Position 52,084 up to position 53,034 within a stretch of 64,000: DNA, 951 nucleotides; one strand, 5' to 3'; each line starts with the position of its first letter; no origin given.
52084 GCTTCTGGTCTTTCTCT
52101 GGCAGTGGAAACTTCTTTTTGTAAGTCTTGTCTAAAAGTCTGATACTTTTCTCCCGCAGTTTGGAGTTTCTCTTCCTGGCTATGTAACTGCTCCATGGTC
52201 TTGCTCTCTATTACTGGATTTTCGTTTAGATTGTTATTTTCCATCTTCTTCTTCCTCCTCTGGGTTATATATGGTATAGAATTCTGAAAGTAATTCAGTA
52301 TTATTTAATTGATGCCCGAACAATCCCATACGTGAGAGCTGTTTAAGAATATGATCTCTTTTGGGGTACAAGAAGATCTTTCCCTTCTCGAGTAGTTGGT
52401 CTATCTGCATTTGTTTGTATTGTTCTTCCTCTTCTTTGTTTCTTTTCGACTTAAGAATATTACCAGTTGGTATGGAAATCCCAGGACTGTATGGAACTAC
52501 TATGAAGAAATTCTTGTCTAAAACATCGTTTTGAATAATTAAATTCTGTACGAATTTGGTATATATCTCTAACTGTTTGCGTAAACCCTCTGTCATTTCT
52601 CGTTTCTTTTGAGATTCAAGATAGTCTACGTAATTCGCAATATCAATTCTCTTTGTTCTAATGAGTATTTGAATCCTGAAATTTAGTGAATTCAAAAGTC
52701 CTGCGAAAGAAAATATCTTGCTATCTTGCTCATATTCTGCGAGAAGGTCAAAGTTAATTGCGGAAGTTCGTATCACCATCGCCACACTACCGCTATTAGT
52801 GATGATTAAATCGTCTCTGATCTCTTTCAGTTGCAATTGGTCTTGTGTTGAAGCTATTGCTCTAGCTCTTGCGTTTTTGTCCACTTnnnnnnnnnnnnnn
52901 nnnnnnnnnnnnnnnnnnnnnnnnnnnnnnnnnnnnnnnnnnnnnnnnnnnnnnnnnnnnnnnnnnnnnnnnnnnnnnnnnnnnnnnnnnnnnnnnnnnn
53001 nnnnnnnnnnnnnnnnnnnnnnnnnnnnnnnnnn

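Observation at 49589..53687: Minimal Gram-positive-type T4SS-like operon with a split VirB4 and no coupling protein, channel subunit or relaxase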

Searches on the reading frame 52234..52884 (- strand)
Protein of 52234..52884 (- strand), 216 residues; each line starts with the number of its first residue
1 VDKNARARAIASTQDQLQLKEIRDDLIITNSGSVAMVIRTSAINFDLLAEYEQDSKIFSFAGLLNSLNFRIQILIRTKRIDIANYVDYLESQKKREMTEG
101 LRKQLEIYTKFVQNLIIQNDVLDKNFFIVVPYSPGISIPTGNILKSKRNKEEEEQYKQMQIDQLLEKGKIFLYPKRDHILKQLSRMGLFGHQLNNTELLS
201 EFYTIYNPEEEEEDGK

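Call 3: search_protein_families(library=pfam, proteins=[window:52234-52884:-], max_evalue=1)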
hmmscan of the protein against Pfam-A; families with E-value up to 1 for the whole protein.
window:52234-52884:- (216 aa): 0 families

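Call 4: search_protein_families(library=ncbifam, proteins=[window:52234-52884:-], max_evalue=1)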
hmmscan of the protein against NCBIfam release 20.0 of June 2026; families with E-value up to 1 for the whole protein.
window:52234-52884:- (216 aa): 2 families
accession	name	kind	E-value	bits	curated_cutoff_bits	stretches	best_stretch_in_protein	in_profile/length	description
NF045975.1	VirB4_plasma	equivalog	6.6e-07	27.4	590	2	11-130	102-233/894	Mbov_0397 family ICE element conjugal transfer ATPase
NF041427.1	TrsD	subfamily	8.4e-06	25.7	200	1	13-129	15-141/201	TrsD/TraD family conjugative transfer protein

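Call 10: find_homologous_proteins(query=window:52234-52884:-, max_evalue=0.001)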
Query window:52234-52884:- (216 aa): 625 proteins with E <= 0.001 among 908 candidates; the best 120 are listed.
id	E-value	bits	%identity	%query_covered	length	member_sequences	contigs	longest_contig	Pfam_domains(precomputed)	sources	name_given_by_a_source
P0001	5.8e-133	459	100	100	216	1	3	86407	PF26593.2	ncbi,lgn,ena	-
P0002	3.2e-120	417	90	98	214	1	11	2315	PF26593.2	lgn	-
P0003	9.1e-120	416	89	98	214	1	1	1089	PF26593.2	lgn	-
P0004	2.8e-112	391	82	100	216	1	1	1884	PF26593.2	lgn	-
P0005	1.4e-110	386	83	98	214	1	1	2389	PF26593.2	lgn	-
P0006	9.5e-110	383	80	100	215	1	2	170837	PF26593.2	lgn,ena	-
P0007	1.4e-107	376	81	98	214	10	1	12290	PF26593.2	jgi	-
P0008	3.0e-107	375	81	98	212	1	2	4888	PF26593.2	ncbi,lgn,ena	-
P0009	3.8e-107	374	79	98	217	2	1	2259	PF26593.2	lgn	-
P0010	5.9e-107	374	81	98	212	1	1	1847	PF26593.2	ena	-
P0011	1.9e-106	372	81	98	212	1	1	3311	PF26593.2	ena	-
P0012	3.7e-106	371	80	98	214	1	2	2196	PF26593.2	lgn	-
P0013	6.3e-106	371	82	98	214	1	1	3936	PF26593.2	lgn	-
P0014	7.5e-106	370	79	98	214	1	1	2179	PF26593.2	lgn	-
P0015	8.8e-106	370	79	98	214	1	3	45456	PF26593.2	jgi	-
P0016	1.3e-105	369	80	98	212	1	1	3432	PF26593.2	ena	-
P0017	1.2e-104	366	78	98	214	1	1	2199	PF26593.2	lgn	-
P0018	1.4e-104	366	77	98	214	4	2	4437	PF26593.2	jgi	-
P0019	1.6e-104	366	81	98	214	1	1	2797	PF26593.2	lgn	-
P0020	1.7e-104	366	79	98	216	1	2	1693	PF26593.2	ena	-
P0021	2.1e-104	366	79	98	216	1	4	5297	PF26593.2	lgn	-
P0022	3.4e-104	365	78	98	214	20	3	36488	PF26593.2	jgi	jgi:hypothetical protein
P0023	3.7e-104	365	81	98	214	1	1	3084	PF26593.2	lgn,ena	-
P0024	8.8e-104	364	80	98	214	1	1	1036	PF26593.2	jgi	jgi:hypothetical protein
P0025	1.4e-103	363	79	98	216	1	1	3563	PF26593.2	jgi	-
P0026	1.9e-103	362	78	98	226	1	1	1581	PF26593.2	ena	-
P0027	2.0e-103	362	80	98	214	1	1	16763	PF26593.2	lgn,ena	-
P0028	2.1e-103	362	78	98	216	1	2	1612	PF26593.2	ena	-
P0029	2.9e-103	362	78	98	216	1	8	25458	PF26593.2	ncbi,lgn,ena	-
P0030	4.0e-103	361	77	98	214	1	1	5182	PF26593.2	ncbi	-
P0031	4.4e-103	361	76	98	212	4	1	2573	PF26593.2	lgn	-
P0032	4.5e-103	361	77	98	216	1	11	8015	PF26593.2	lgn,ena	-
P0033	5.5e-103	361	77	98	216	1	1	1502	PF26593.2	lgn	-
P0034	5.8e-103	361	78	98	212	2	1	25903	PF26593.2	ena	-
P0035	7.4e-103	360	76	98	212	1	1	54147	PF26593.2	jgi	jgi:hypothetical protein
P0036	1.0e-102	360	77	98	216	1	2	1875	PF26593.2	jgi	-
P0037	1.0e-102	360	77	98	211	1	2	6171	PF26593.2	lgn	-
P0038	2.6e-102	359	75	98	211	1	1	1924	PF26593.2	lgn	-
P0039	3.1e-102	358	79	98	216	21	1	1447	PF26593.2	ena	-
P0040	4.1e-102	358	76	99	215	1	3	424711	PF26593.2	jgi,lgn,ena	jgi:hypothetical protein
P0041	7.2e-102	357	75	98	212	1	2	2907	PF26593.2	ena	-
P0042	8.2e-102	357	76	98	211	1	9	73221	PF26593.2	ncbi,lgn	-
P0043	1.2e-101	357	75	98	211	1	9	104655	PF26593.2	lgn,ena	-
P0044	1.2e-101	357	74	98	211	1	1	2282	PF26593.2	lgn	-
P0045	1.5e-101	356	76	98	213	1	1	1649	PF26593.2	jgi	-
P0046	1.6e-101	356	75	98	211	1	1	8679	PF26593.2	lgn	-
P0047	1.7e-101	356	74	98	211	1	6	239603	PF26593.2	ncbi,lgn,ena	-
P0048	2.8e-101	355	74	98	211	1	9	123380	PF26593.2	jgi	jgi:hypothetical protein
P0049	3.7e-101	355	74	98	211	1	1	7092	PF26593.2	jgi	jgi:hypothetical protein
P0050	5.6e-101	354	77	98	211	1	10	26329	PF26593.2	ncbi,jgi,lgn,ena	ncbi:MAG: hypothetical protein ACOX6Q_02420 [Candidatus Dojkabacteria bacterium]|jgi:hypothetical pr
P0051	6.7e-101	354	77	98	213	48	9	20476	PF26593.2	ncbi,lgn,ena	-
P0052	1.5e-100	353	74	98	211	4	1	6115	PF26593.2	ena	-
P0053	4.2e-100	351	77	98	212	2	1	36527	PF26593.2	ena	-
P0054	4.8e-100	351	77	98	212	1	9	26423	PF26593.2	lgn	-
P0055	5.4e-100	351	77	98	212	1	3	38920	PF26593.2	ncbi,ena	-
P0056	6.7e-99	348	75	98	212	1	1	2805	PF26593.2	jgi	jgi:hypothetical protein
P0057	7.7e-99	347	76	98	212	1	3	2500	PF26593.2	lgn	-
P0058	1.4e-98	347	75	98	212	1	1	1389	PF26593.2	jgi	jgi:hypothetical protein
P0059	1.5e-98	346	75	98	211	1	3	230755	PF26593.2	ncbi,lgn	-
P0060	1.8e-98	346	76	98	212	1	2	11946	PF26593.2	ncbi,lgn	-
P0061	1.9e-98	346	72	100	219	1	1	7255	PF26593.2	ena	-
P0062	2.0e-98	346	75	98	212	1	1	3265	PF26593.2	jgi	jgi:hypothetical protein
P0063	2.6e-98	346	72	98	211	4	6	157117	PF26593.2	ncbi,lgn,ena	-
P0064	3.1e-98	345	75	97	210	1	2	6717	PF26593.2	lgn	-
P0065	3.4e-98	345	72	100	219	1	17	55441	PF26593.2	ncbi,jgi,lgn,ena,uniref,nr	ncbi:MAG: hypothetical protein UR61_C0003G0013 [candidate division WS6 bacterium GW2011_GWE1_34_7]|u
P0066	4.0e-98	345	71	100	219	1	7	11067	PF26593.2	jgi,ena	-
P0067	4.2e-98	345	75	98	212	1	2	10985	PF26593.2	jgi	jgi:hypothetical protein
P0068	4.3e-98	345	72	100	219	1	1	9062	PF26593.2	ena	-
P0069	4.6e-98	345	76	98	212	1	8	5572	PF26593.2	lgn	-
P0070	4.6e-98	345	71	100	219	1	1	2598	PF26593.2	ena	-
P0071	5.4e-98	345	75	98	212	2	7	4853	PF26593.2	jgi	jgi:hypothetical protein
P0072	5.7e-98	345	73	98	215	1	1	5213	PF26593.2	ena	-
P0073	5.9e-98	344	76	98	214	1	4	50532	PF26593.2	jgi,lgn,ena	-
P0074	6.0e-98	344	71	100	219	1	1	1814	PF26593.2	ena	-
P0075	6.4e-98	344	71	100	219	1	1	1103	PF26593.2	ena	-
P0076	6.6e-98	344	75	98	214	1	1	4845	PF26593.2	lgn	-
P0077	6.8e-98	344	74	98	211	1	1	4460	PF26593.2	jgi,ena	-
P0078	7.3e-98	344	75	98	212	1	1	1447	PF26593.2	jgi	jgi:hypothetical protein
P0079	7.5e-98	344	73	97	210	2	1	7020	PF26593.2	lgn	-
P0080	7.5e-98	344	75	98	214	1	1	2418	PF26593.2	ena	-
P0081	7.8e-98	344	72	98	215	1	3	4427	PF26593.2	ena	-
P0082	7.8e-98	344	75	99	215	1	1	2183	PF26593.2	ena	-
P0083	8.4e-98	344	72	100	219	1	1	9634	PF26593.2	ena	-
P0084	9.3e-98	344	75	98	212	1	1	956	PF26593.2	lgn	-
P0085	9.4e-98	344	73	98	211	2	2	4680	PF26593.2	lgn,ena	-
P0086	1.1e-97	344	75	98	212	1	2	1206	PF26593.2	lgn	-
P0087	1.5e-97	343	75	98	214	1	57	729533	PF26593.2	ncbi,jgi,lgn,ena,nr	ncbi:MAG TPA: hypothetical protein PLK49_00710 [Candidatus Dojkabacteria bacterium]|jgi:hypothetical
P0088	1.5e-97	343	73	99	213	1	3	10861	PF26593.2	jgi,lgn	jgi:hypothetical protein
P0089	1.6e-97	343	72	100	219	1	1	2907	PF26593.2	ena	-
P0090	1.8e-97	343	75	98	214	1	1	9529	PF26593.2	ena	-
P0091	1.9e-97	343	75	98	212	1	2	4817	PF26593.2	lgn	-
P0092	1.9e-97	343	75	98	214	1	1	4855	PF26593.2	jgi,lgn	-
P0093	2.0e-97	343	74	98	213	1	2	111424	PF26593.2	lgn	-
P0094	2.3e-97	343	74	98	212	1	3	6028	PF26593.2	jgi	jgi:hypothetical protein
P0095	2.3e-97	343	75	98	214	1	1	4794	PF26593.2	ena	-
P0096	2.6e-97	342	75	98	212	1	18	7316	PF26593.2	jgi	jgi:hypothetical protein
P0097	2.8e-97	342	74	97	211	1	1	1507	PF26593.2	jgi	jgi:hypothetical protein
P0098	3.0e-97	342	74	98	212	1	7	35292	PF26593.2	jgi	-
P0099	4.5e-97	342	75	98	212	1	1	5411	PF26593.2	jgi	jgi:hypothetical protein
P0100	4.5e-97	342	75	98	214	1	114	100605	PF26593.2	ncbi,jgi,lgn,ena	jgi:hypothetical protein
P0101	4.7e-97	342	72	97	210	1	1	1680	PF26593.2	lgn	-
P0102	5.2e-97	341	75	98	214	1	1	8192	PF26593.2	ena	-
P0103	5.4e-97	341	74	98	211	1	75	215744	PF26593.2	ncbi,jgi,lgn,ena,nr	ncbi:MAG: hypothetical protein PHP96_03585 [Candidatus Dojkabacteria bacterium]|jgi:hypothetical pro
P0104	5.6e-97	341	71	100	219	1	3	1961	PF26593.2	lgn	-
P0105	5.8e-97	341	74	98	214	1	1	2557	PF26593.2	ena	-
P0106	5.8e-97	341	75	98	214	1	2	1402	PF26593.2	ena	-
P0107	6.0e-97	341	73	98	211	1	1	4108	PF26593.2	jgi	jgi:hypothetical protein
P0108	6.1e-97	341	73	98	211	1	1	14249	PF26593.2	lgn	-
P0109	6.7e-97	341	75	98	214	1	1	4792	PF26593.2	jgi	-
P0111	8.3e-97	341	73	98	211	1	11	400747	PF26593.2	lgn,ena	-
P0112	8.6e-97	341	75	98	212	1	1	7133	PF26593.2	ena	-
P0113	9.3e-97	341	75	98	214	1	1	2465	PF26593.2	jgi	-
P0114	1.0e-96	340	73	98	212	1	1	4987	PF26593.2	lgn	-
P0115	1.3e-96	340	74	98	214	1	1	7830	PF26593.2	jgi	-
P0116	1.4e-96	340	72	98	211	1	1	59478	PF26593.2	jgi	jgi:hypothetical protein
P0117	1.5e-96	340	73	98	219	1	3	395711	PF26593.2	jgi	jgi:hypothetical protein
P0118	1.6e-96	340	74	98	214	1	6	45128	PF26593.2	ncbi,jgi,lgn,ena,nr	ncbi:MAG TPA: hypothetical protein PK432_00715 [Candidatus Dojkabacteria bacterium]|jgi:hypothetical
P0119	1.7e-96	340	74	98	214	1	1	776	PF26593.2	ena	-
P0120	1.8e-96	340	74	98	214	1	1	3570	PF26593.2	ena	-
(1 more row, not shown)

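Call 11: search_solved_structures(query=window:52234-52884:-, max_evalue=10, show_alignments=2)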
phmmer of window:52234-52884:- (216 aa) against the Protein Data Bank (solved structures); distinct sequences matched with E-value up to 10: 8.
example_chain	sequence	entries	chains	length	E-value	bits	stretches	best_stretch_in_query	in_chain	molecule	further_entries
3b8n_A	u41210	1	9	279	0.15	15.2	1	67-125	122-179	Ferric enterobactin (Enterochelin) transport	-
3b8m_A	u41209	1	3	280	0.15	15.2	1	67-125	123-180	Ferric enterobactin (Enterochelin) transport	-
4e2l_A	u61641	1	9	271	0.16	15.1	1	67-125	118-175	Ferric enterobactin (Enterochelin) transport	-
9ski_A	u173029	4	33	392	0.17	15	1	79-126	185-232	Ferric enterobactin transport protein FepE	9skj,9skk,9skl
11bq_O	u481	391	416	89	0.81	12.8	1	21-91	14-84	Small ribosomal subunit protein uS15 | 30S RIBOSOMAL PROTEIN S15 | 30S ribosomal protein S15 1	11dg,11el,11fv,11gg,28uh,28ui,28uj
23wi_o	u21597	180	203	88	0.83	12.8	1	21-91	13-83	Small ribosomal subunit protein uS15 | 30S RIBOSOMAL PROTEIN S15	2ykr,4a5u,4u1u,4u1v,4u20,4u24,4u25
6q97_t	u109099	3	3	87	0.85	12.7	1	22-91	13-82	30S ribosomal protein S15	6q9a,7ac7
4v4v_AO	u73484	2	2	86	0.94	12.6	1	21-90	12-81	30S ribosomal subunit protein S15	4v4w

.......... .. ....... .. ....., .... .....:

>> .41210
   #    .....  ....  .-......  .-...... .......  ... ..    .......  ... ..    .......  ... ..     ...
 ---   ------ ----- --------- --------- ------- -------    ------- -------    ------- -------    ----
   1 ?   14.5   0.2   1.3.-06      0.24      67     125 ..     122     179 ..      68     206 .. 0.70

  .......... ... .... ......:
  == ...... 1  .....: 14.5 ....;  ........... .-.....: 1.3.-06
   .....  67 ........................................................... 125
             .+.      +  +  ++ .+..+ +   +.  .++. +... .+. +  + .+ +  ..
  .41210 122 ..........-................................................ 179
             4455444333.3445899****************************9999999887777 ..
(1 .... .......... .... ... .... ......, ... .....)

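Call 25: search_protein_representatives(protein=window:52234-52884:-)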
Query: 216 residues. Proteins with E-value up to 0.001 (for the whole library): 1578; up to 1e-10: 703; up to 1e-30: 152. The best 150 are listed.
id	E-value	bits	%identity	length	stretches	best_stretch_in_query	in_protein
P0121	4.3e-73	261.7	57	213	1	4-210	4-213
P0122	7.4e-49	182.6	45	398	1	9-210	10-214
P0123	2.9e-46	174.2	45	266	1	8-210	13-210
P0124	9.9e-46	172.4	41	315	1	5-209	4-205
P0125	4.4e-45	170.3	44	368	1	9-208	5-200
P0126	2.5e-44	167.8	47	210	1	10-210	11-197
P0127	4.2e-44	167.1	45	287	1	11-210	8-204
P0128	4.2e-44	167.1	37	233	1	9-210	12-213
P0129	4.6e-44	167.0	44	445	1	10-209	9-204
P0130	5.0e-44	166.9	43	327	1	2-210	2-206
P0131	6.6e-44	166.5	43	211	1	10-208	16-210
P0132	6.8e-44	166.4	42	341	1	11-210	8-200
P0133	1.0e-43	165.9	43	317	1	11-209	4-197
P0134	1.0e-43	165.8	43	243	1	6-213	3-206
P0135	1.4e-43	165.4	43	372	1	5-210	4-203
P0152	3.9e-40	154.2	40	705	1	11-212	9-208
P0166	1.2e-38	149.3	40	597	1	11-212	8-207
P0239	1.3e-33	132.9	39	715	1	9-212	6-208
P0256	3.1e-32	128.4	39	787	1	11-210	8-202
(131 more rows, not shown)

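Call 34: search_protein_families(library=ncbifam, alignment_id=A1, max_evalue=0.001)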
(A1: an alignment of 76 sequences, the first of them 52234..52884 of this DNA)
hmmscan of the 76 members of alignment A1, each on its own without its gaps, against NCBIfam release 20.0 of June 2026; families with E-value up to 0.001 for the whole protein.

A. member 1, window:52234-52884:- (216 aa): 2 families
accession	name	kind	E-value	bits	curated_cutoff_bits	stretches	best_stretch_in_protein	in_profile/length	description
NF045975.1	VirB4_plasma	equivalog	6.6e-07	27.4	590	1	11-130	102-233/894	Mbov_0397 family ICE element conjugal transfer ATPase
NF041427.1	TrsD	subfamily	8.4e-06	25.7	200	1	13-129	15-141/201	TrsD/TraD family conjugative transfer protein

B. families by the number of members that match (of 76 scanned): 14 families
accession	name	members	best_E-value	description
NF045975.1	VirB4_plasma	75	7.4e-83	Mbov_0397 family ICE element conjugal transfer ATPase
NF041427.1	TrsD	73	8e-12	TrsD/TraD family conjugative transfer protein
NF045971.1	conju_CD1110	25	6.1e-116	VirB4-like conjugal transfer ATPase, CD1110 family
TIGR00929.1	VirB4_CagE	5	6e-34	VirB4 family type IV secretion/conjugal transfer ATPase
NF010427.0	PRK13853.1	2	5.4e-05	type IV secretion system protein VirB4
TIGR02746.1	TraC-F-type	1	2.4e-53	type IV secretion system protein TraC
TIGR03783.1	Bac_Flav_CT_G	1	8.7e-19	TraG family conjugative transposon ATPase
NF010278.0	PRK13721.1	1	9.4e-17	type IV secretion system protein TraC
NF042935.1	SCO6880_fam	1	2.8e-13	SCO6880 family protein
NF041017.1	DNA_import_CedB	1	5.7e-12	DNA import protein CedB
NF010473.0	PRK13898.1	1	1e-11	type IV secretion system ATPase VirB4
NF010447.0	PRK13873.1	1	2.8e-06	conjugal transfer protein TrbE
TIGR03744.1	traC_PFL_4706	1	8.6e-05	conjugative transfer ATPase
NF052333.1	ATPase_TcpF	1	0.00018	conjugal transfer ATPase TcpF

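Call 35: search_protein_families(library=ncbifam, proteins=[P0256, P0239, P0152, P0166, P0122], max_evalue=0.001)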
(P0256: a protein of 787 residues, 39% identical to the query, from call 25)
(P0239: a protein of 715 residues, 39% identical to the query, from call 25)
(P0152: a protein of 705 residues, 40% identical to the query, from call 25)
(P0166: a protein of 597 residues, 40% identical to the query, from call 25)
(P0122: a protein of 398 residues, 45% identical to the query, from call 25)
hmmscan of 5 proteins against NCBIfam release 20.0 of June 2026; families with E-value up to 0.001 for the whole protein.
P0256 (787 aa): 14 families
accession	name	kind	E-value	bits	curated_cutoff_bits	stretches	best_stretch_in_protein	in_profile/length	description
NF045971.1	conju_CD1110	equivalog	6.1e-116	388.5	325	1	12-749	3-735/752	VirB4-like conjugal transfer ATPase, CD1110 family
NF045975.1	VirB4_plasma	equivalog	7.4e-83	278.7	590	1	10-760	104-893/894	Mbov_0397 family ICE element conjugal transfer ATPase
TIGR02746.1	TraC-F-type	equivalog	2.4e-53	181.2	567.05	1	273-767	269-776/800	type IV secretion system protein TraC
TIGR00929.1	VirB4_CagE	subfamily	6e-34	117.4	643.1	1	228-731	237-726/792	VirB4 family type IV secretion/conjugal transfer ATPase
TIGR03783.1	Bac_Flav_CT_G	subfamily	8.7e-19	66.9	261.55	1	427-733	436-761/829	TraG family conjugative transposon ATPase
NF010278.0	PRK13721.1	subfamily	9.4e-17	60.2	1177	1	300-717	339-771/874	type IV secretion system protein TraC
NF042935.1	SCO6880_fam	subfamily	2.8e-13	49.6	60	1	157-376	244-476/477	SCO6880 family protein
NF041017.1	DNA_import_CedB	equivalog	5.7e-12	45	700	1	299-686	144-519/590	DNA import protein CedB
NF010473.0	PRK13898.1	equivalog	1e-11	43.7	1050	1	317-738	330-740/801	type IV secretion system ATPase VirB4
NF010447.0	PRK13873.1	equivalog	2.8e-06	25.6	1020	1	432-719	444-716/815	conjugal transfer protein TrbE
TIGR03744.1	traC_PFL_4706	equivalog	8.6e-05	20.6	520.6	0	637-742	729-837/892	conjugative transfer ATPase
NF010427.0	PRK13853.1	equivalog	0.00013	20.1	957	0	431-711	428-697/789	type IV secretion system protein VirB4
NF041427.1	TrsD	subfamily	0.00014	21.7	200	1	9-64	14-69/201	TrsD/TraD family conjugative transfer protein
NF052333.1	ATPase_TcpF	exception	0.00018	19.5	1100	0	254-470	277-503/813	conjugal transfer ATPase TcpF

P0239 (715 aa): 2 families
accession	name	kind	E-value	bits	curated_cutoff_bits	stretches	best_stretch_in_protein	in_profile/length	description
NF041427.1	TrsD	subfamily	2e-07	31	200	1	17-128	21-142/201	TrsD/TraD family conjugative transfer protein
NF045975.1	VirB4_plasma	equivalog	7.6e-06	23.9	590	1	9-212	102-285/894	Mbov_0397 family ICE element conjugal transfer ATPase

P0152 (705 aa): 1 family
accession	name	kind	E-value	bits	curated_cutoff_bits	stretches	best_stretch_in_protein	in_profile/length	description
NF041427.1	TrsD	subfamily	2.5e-07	30.7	200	1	17-128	21-142/201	TrsD/TraD family conjugative transfer protein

P0166 (597 aa): 2 families
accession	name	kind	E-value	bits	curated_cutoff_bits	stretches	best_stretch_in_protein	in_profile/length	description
NF045975.1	VirB4_plasma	equivalog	7.1e-09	33.9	590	1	8-129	102-235/894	Mbov_0397 family ICE element conjugal transfer ATPase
NF041427.1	TrsD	subfamily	5.2e-05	23.2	200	1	10-127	15-142/201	TrsD/TraD family conjugative transfer protein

P0122 (398 aa): 2 families
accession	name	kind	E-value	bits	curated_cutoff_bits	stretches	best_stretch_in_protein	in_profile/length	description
NF045975.1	VirB4_plasma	equivalog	8.7e-09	33.6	590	1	35-131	129-233/894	Mbov_0397 family ICE element conjugal transfer ATPase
NF041427.1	TrsD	subfamily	5.7e-06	26.3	200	1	13-131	14-142/201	TrsD/TraD family conjugative transfer protein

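Call 39: predict_structure(alignment_id=A1)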
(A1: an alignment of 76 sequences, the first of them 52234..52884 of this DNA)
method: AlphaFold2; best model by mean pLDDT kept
length: 216 residues; sequences in the alignment: 76
mean_pLDDT: 85.4   pTM: 0.77
mean pLDDT of the five models: 85.4, 84.9, 84.7, 81.8, 80.9
residues with pLDDT >= 90: 127; 70-90: 53; 50-70: 22; < 50: 14
segments of 3 or more residues with pLDDT < 50: 1-12
pLDDT, mean of each block of 10 residues (from residue 1): 45 62 95 95 91 95 94 91 90 96 95 79 92 74 64 85 95 98 95 97 84 55
secondary structure, 60 per line:
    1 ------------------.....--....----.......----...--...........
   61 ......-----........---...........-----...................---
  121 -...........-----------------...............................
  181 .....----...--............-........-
elements in order: E19-23 E26-29 E34-40 H50-66 E72-79 H83-93 H99-117 E122-132 H150-185 E190-192 H195-206 H208-215
